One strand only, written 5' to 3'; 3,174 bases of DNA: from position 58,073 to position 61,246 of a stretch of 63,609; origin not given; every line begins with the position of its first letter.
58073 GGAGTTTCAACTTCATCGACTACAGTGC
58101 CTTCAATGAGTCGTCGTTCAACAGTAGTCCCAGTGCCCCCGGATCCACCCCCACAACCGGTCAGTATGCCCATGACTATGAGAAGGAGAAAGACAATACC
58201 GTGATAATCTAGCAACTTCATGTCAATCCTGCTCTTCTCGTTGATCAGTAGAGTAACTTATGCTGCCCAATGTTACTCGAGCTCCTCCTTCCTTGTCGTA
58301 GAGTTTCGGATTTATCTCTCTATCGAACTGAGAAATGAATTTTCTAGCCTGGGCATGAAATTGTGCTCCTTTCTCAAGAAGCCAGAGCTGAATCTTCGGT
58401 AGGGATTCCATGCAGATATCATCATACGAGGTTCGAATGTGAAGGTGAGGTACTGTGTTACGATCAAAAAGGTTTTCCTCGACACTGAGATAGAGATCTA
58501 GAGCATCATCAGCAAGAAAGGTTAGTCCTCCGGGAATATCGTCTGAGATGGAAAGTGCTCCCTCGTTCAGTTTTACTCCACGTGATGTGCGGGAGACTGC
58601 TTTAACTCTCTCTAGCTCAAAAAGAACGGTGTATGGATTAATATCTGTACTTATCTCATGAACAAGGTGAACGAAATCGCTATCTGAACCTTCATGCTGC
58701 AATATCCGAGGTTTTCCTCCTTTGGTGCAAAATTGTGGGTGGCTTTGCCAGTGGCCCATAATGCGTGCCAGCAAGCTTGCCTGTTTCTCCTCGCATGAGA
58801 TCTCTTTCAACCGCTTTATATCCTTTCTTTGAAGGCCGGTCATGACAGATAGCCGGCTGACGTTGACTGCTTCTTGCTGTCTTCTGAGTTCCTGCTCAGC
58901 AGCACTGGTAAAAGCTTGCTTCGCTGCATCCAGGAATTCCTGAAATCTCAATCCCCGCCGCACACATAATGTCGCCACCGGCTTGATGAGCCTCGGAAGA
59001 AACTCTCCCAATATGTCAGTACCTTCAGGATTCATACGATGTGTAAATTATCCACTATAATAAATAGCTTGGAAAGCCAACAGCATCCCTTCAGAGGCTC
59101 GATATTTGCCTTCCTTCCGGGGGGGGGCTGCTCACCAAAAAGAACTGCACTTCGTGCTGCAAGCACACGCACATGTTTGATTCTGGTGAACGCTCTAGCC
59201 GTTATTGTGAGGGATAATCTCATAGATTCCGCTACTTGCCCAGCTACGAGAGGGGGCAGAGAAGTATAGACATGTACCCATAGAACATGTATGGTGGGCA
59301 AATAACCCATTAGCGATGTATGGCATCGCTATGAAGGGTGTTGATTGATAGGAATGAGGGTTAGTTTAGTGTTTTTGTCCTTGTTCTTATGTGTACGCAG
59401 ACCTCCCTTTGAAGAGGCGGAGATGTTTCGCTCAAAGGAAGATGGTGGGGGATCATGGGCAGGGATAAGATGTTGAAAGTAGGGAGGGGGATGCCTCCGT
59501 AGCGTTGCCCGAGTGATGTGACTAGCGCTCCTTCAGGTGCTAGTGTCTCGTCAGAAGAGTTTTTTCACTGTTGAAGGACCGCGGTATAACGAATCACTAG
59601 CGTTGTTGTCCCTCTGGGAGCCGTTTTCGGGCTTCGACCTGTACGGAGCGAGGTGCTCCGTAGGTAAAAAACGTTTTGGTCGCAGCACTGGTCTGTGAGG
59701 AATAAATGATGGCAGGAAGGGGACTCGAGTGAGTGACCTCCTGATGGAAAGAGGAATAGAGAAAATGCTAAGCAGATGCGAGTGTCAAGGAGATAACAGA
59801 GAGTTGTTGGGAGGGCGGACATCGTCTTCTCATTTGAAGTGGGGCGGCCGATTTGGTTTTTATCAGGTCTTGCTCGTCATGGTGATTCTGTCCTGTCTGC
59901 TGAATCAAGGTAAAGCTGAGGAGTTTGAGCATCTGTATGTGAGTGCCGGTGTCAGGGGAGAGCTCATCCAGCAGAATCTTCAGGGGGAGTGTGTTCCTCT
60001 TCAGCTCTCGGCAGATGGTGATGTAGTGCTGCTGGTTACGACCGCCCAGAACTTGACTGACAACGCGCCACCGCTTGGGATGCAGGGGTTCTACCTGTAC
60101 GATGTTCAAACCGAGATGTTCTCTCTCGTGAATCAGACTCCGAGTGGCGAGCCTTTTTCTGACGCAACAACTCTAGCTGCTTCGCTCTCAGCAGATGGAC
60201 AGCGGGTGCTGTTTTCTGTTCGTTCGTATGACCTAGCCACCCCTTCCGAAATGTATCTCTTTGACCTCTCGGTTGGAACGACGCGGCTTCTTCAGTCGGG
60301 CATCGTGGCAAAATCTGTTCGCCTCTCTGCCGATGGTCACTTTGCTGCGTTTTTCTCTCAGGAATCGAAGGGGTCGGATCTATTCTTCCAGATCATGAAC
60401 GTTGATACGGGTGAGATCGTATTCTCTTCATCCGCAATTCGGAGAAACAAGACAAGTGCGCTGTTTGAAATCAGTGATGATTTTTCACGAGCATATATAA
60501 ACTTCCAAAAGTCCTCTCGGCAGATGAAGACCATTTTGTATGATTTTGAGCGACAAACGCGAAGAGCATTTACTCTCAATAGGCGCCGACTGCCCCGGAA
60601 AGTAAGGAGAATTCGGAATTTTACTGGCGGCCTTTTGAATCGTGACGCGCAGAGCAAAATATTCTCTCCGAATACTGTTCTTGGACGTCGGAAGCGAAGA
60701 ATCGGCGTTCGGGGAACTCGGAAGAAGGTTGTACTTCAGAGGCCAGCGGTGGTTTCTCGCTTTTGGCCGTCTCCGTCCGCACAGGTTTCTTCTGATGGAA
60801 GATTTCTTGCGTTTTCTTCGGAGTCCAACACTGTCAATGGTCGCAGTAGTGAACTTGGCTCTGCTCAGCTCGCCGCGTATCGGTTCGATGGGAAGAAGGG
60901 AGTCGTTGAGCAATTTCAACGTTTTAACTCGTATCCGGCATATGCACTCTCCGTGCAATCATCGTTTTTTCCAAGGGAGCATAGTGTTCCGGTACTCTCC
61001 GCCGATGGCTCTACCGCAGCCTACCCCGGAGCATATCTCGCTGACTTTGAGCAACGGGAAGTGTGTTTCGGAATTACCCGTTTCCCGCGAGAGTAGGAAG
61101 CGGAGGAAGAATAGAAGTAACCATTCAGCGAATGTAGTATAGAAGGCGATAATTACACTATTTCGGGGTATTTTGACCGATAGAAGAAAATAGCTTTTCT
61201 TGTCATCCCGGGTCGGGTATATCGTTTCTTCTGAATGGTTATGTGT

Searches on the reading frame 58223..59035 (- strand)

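Call 94: search_protein_families(library=pfam, max_evalue=0.001, proteins=[window:58223-59035:-])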
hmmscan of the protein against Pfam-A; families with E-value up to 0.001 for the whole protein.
window:58223-59035:- (270 aa): 1 family
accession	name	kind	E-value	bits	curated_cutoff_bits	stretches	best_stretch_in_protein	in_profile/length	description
PF20112.4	DUF6502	-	2.4e-22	79.5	27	1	15-265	10-263/268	Family of unknown function (DUF6502)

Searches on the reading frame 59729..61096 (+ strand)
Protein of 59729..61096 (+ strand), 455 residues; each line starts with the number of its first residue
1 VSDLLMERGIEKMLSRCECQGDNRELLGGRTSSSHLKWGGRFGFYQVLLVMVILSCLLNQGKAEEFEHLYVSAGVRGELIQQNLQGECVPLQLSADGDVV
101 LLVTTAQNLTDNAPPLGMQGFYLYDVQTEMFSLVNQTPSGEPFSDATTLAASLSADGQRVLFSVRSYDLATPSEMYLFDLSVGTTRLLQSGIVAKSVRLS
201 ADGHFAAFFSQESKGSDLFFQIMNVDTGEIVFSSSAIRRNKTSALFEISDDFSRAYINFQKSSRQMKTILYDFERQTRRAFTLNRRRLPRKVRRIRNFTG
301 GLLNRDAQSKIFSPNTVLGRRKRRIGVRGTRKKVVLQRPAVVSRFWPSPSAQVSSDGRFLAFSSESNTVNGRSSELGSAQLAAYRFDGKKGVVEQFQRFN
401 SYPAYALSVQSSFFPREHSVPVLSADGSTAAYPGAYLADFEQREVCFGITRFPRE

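Call 94: search_protein_families(library=pfam, max_evalue=0.001, proteins=[window:59729-61096:+])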
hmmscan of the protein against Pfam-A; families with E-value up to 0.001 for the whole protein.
window:59729-61096:+ (455 aa): 1 family
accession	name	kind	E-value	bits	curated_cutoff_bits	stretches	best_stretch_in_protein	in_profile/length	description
PF07676.18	PD40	-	0.00011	22.5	20.9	0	353-367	16-30/38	WD40-like Beta Propeller Repeat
